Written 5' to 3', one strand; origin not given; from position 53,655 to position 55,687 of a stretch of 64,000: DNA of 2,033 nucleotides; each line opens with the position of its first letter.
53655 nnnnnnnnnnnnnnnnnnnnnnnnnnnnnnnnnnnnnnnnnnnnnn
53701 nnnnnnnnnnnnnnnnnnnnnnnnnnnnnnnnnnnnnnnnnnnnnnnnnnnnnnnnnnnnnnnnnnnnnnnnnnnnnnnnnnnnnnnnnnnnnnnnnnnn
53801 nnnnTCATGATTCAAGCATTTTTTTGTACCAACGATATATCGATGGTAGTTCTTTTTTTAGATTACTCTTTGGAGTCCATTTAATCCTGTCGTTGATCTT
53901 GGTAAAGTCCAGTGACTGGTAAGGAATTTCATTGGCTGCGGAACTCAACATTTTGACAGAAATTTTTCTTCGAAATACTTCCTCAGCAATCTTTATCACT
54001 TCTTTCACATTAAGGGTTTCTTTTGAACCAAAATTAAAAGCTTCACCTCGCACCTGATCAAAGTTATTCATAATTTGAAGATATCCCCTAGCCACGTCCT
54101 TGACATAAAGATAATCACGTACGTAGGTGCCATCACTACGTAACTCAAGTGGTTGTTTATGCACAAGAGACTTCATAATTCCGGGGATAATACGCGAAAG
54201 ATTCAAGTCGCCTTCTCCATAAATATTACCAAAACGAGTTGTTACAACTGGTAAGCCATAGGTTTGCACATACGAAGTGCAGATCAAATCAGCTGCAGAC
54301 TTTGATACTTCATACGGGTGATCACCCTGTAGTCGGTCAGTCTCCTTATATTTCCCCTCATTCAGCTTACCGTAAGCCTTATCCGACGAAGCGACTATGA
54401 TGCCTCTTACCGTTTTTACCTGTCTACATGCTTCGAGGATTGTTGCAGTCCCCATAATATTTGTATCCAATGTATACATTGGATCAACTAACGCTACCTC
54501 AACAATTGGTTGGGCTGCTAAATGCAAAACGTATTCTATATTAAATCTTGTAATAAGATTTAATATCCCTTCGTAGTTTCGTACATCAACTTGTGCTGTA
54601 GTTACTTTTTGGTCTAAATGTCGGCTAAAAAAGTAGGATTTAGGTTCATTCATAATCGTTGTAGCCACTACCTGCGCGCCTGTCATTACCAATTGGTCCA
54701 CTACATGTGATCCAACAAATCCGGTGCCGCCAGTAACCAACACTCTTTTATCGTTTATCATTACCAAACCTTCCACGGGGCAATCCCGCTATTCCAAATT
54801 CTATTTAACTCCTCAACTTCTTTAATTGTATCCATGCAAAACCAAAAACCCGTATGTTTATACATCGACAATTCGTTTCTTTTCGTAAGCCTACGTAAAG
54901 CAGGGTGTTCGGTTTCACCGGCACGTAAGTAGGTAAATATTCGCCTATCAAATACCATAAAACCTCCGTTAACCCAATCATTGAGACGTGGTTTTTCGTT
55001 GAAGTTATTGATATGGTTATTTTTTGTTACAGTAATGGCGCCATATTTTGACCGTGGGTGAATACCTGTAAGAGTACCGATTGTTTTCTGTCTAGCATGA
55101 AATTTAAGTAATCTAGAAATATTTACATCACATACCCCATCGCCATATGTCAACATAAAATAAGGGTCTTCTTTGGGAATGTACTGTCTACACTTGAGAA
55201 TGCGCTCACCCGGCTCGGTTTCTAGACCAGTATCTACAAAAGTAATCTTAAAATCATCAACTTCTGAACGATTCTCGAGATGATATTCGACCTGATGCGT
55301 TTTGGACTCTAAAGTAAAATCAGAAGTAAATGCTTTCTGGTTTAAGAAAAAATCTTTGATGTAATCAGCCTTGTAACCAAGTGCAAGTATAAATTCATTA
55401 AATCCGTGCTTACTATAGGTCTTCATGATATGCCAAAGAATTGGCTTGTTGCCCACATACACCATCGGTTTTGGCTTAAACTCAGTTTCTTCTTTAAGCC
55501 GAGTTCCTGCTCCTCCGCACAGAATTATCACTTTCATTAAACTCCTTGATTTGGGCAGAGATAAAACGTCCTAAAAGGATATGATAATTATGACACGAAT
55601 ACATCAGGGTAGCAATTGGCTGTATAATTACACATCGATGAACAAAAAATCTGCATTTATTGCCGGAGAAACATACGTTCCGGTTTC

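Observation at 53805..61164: Partial CDP-3,6-dideoxyhexose pathway next to an SDR-Gfo/Idh/MocA fusion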

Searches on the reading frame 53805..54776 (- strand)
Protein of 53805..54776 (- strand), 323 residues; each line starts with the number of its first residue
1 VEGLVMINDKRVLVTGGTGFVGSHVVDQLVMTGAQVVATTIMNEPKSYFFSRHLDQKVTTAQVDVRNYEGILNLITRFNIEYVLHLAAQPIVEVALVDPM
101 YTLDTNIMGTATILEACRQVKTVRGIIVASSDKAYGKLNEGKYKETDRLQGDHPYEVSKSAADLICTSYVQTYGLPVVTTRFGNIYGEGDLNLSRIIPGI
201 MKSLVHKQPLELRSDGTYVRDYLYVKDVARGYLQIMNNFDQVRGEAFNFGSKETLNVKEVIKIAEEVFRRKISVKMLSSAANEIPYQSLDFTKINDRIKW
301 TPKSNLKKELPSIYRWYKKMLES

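Call 5: search_protein_families(library=pfam, proteins=[window:53805-54776:-], max_evalue=0.01)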
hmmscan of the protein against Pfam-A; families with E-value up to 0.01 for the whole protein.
window:53805-54776:- (323 aa): 11 families
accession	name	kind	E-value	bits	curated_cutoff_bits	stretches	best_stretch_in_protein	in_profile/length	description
PF16363.11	GDP_Man_Dehyd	-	3e-52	178.6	27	1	13-305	1-324/332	GDP-mannose 4,6 dehydratase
PF01370.27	Epimerase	-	5.3e-51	173.8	20.9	1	12-250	1-240/240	NAD dependent epimerase/dehydratase family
PF02719.21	Polysacc_synt_2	-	7.3e-19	68.5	20.2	1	12-187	1-173/293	Polysaccharide biosynthesis protein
PF01073.25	3Beta_HSD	-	3.5e-16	59.5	22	1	13-231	1-224/280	3-beta hydroxysteroid dehydrogenase/isomerase family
PF04321.23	RmlD_sub_bind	-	4.7e-14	52.6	27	1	11-256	2-219/287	RmlD substrate binding domain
PF07993.18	NAD_binding_4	-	2.8e-12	46.8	20.1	1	79-202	88-227/258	Male sterility protein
PF05368.20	NmrA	-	1.3e-05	25.4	27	1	9-75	2-67/298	NmrA-like family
PF00106.31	adh_short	-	7.1e-05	22.8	26.6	1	10-78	1-71/195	short chain dehydrogenase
PF13460.12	NAD_binding_10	-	0.00012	22.5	27.2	1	16-142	1-113/184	NAD(P)H-binding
PF08659.16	KR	-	0.00023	21.5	22.6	1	12-143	3-149/180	KR domain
PF03435.24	Sacchrp_dh_NADP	-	0.0065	17.2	25.1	0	12-89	1-78/129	Saccharopine dehydrogenase NADP binding domain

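Call 6: search_protein_families(library=ncbifam, proteins=[window:53805-54776:-], max_evalue=0.01)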
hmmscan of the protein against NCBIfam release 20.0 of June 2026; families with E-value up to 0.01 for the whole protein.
window:53805-54776:- (323 aa): 86 families (the best 25 are shown)
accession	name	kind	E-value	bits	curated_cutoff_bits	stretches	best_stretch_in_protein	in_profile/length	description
TIGR02622.1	CDP_4_6_dhtase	equivalog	1.8e-59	201.7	278.45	1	8-320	3-333/352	CDP-glucose 4,6-dehydratase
TIGR01181.1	dTDP_gluc_dehyt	equivalog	1.7e-51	175.3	365.1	1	11-319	1-313/321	dTDP-glucose 4,6-dehydratase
TIGR04180.1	EDH_00030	hypoth_equivalog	1.3e-42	145.9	475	1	12-302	1-294/297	NAD-dependent 4,6-dehydratase LegB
TIGR01179.1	galE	equivalog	2e-41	141.9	262.3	1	11-320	1-328/332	UDP-glucose 4-epimerase GalE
NF007582.0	PRK10217.1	equivalog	1.8e-30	106.2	698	1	10-317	2-331/355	dTDP-glucose 4,6-dehydratase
NF007490.0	PRK10084.1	subfamily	2.1e-27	96.1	649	1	11-318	2-335/361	dTDP-glucose 4,6-dehydratase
NF007956.0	PRK10675.1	subfamily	1.9e-24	86.4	394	2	11-166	2-160/338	UDP-glucose 4-epimerase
TIGR02197.1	heptose_epim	equivalog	2.6e-22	79.4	274.6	1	12-289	1-282/316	ADP-glyceromanno-heptose 6-epimerase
NF011728.1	PRK15181.1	equivalog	4.4e-20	72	760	1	6-317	12-337/348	Vi polysaccharide biosynthesis UDP-N-acetylglucosaminuronic acid C-4 epimerase TviC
NF047922.1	GDPFucSynFcl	equivalog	6.4e-20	71.8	500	1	9-319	2-303/308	GDP-L-fucose synthase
NF043036.1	ErythonDh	equivalog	7.5e-15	54.9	325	1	11-170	2-164/321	D-erythronate dehydrogenase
TIGR03466.1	HpnA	hypoth_equivalog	4e-14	52.3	367.65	1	11-272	2-250/327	hopanoid-associated sugar epimerase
TIGR01746.1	Thioester-redct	subfamily_domain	7.5e-14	51.7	213.35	1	98-273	103-285/371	thioester reductase domain-containing protein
TIGR04130.1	FnlA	equivalog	2.4e-13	49.7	730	1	6-139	1-132/337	UDP-N-acetylglucosamine 4,6-dehydratase/5-epimerase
TIGR01472.1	gmd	equivalog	1.1e-12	47.9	415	1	13-271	4-271/342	GDP-mannose 4,6-dehydratase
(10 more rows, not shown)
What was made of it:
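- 53805..54776 (-): Divergent CDP-glucose 4,6-dehydratase (rfbG-like). The probable start is the ATG at 54761. TIGR02622 at 201.7 bits, below the 278.45 cut-off (call 6).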

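Call 57: search_solved_structures(query=window:53805-54776:-, max_evalue=1e-25, show_alignments=1)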
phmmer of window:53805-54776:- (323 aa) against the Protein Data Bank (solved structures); distinct sequences matched with E-value up to 1e-25: 21.
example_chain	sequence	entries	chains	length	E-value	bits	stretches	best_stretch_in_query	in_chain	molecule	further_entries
1rkx_A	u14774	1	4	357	4.9e-38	134.4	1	9-321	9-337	CDP-glucose-4,6-dehydratase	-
8du1_A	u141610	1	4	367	1.5e-36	129.5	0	129-318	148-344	dTDP-glucose 4,6-dehydratase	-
1wvg_A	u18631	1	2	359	2e-34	122.5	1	9-320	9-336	CDP-glucose 4,6-dehydratase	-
4zrm_A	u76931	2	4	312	4e-34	121.5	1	11-322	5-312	UDP-glucose 4-epimerase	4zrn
6bi4_A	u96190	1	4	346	1.9e-33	119.3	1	8-320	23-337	dTDP-glucose 4,6-dehydratase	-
2p5u_A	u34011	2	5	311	8.2e-32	114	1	11-268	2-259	UDP-glucose 4-epimerase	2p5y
2hun_A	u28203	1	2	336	1.7e-31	112.9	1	10-319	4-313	336aa long hypothetical dTDP-glucose 4,6-dehydratase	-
1orr_A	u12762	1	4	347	2.3e-30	109.2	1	11-322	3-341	CDP-tyvelose-2-epimerase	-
6vlo_A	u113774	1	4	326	6.8e-30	107.7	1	10-318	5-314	Putative dTDP-D-glucose 4,6-dehydratase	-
1r66_A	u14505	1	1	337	1.1e-29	107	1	11-319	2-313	TDP-glucose-4,6-dehydratase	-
6dnt_A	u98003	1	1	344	1.1e-29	106.9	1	7-321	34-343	NAD-dependent epimerase/dehydratase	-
3icp_A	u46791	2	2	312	1.7e-29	106.3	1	11-303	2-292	NAD-dependent epimerase/dehydratase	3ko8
1r6d_A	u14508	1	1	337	5.1e-29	104.8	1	11-319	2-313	TDP-glucose-4,6-dehydratase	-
6zl6_A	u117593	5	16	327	7.7e-29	104.2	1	11-320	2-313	Epimerase domain-containing protein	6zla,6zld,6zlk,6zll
3aw9_A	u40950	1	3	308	1.2e-28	103.6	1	11-303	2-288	NAD-dependent epimerase/dehydratase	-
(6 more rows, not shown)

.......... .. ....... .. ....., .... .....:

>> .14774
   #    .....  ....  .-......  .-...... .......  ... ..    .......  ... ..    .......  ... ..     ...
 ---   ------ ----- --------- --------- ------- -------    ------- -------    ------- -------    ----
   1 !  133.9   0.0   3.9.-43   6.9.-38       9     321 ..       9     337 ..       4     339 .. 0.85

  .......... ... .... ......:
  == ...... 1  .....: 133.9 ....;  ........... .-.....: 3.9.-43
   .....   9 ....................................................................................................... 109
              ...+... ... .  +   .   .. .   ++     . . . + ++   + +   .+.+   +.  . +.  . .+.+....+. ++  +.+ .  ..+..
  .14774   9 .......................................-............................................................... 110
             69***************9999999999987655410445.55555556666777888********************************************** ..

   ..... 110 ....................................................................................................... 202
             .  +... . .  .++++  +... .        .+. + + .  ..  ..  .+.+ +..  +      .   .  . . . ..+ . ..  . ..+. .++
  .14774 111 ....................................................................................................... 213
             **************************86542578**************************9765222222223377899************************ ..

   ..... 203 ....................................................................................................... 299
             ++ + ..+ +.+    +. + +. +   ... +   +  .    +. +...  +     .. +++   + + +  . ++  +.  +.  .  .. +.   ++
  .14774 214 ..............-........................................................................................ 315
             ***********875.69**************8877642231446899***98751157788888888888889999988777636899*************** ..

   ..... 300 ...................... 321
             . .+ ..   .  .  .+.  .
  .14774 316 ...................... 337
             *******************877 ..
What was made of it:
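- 53805..54776 (-): Best PDB match is 1rkx at E 5e-38, with the SDK and YxxxK motifs aligned (call 57).
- On CDP-glucose 4,6-dehydratase (RfbG, TIGR02622): The best PDB match is 1rkx, with the motifs aligned (call 57). dTDP-glucose dehydratases score nearly as well.
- Checked: SSDKAYG aligns to TSDKCYD and PYEVSK to PYSNSK (call 57).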

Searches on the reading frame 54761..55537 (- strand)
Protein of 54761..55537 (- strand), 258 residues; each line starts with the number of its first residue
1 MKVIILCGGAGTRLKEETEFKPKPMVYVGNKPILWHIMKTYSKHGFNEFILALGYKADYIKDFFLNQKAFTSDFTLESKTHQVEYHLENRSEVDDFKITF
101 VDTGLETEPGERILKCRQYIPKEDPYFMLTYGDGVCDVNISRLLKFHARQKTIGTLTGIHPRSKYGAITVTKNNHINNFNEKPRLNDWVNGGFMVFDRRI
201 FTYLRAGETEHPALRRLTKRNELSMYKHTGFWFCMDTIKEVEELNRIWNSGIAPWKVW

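Call 5: search_protein_families(library=pfam, proteins=[window:54761-55537:-], max_evalue=0.01)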
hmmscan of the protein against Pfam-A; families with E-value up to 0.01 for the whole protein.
window:54761-55537:- (258 aa): 2 families
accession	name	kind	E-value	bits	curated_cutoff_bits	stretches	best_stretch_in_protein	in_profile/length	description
PF00483.29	NTP_transferase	-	1.2e-21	77.9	21.2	1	2-206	1-190/245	Nucleotidyl transferase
PF12804.13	NTP_transf_3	-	3.3e-06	27.8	27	1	3-57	1-50/160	MobA-like NTP transferase domain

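Call 6: search_protein_families(library=ncbifam, proteins=[window:54761-55537:-], max_evalue=0.01)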
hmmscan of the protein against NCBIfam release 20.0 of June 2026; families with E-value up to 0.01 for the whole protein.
window:54761-55537:- (258 aa): 29 families (the best 25 are shown)
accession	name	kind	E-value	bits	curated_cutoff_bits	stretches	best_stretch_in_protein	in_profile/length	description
TIGR02623.1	G1P_cyt_trans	equivalog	2e-82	276.5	300.25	1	1-258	1-255/255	glucose-1-phosphate cytidylyltransferase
TIGR03992.1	Arch_glmU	subfamily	5.9e-24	84.7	292.1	2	1-73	1-73/393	bifunctional sugar-1-phosphate nucleotidylyltransferase/acetyltransferase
NF049965.1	GlMnHpPGnyltfHddC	equivalog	2.3e-21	76.5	300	1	1-204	1-175/221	D-glycero-D-manno-heptose 1-phosphate guanosyltransferase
NF041313.1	UDPGP_AglF_Halo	equivalog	5e-18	65.4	400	2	1-64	1-64/234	UTP--glucose-1-phosphate uridylyltransferase AglF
NF052502.1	man1P_GTase_Rv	exception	4.1e-16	58.8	440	2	2-71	2-71/352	mannose-1-phosphate guanylyltransferase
NF045761.1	NAMPUrTaseMurU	equivalog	1e-15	58.2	250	1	1-246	1-225/226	N-acetylmuramate alpha-1-phosphate uridylyltransferase MurU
TIGR01208.1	rmlA_long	equivalog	5.2e-12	45.3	320.25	1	2-76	1-76/353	glucose-1-phosphate thymidylyltransferase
TIGR01099.1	galU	equivalog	1.2e-11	44.7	326.8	1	1-204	2-214/261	UTP--glucose-1-phosphate uridylyltransferase GalU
NF041173.1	Sug_nt_acttase_Thmprot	equivalog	2.4e-11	43.2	600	1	1-246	1-225/405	bifunctional sugar-1-phosphate nucleotidylyltransferase/acetyltransferase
NF041135.1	IPPtranDIPPsyn_Thcocales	equivalog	7.8e-11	41.6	580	1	1-74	1-70/419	bifunctional L-myo-inositol-1-phosphate cytidylyltransferase/CDP-L-myo-inositol myo-inositolphosphotransferase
TIGR02091.1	glgC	equivalog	4.4e-10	39.2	424.9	1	3-187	3-180/364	glucose-1-phosphate adenylyltransferase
NF003670.0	PRK05293.1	equivalog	5.4e-10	38.8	470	1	4-209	8-210/382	glucose-1-phosphate adenylyltransferase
NF001947.0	PRK00725.1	subfamily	3.8e-09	35.8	470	2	123-186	128-196/426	glucose-1-phosphate adenylyltransferase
TIGR01173.1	glmU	equivalog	8.1e-09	34.8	366.85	1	1-69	1-66/452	bifunctional UDP-N-acetylglucosamine diphosphorylase/glucosamine-1-phosphate N-acetyltransferase GlmU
NF002023.0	PRK00844.1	subfamily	4.8e-06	25.6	458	1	113-184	106-182/408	glucose-1-phosphate adenylyltransferase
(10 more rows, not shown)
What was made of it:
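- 54761..55537 (-): Glucose-1-phosphate cytidylyltransferase (rfbF). TIGR02623 at E 2e-82, residues 1-258 against model positions 1-255 of 255, 276.5 bits against a cut-off of 300.25 (call 6).
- Checked: rfbF (54761-55537, minus strand): TIGR02623 E 2e-82, 276.5 bits, full length, just under the 300.25-bit equivalog cut-off (call 6).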
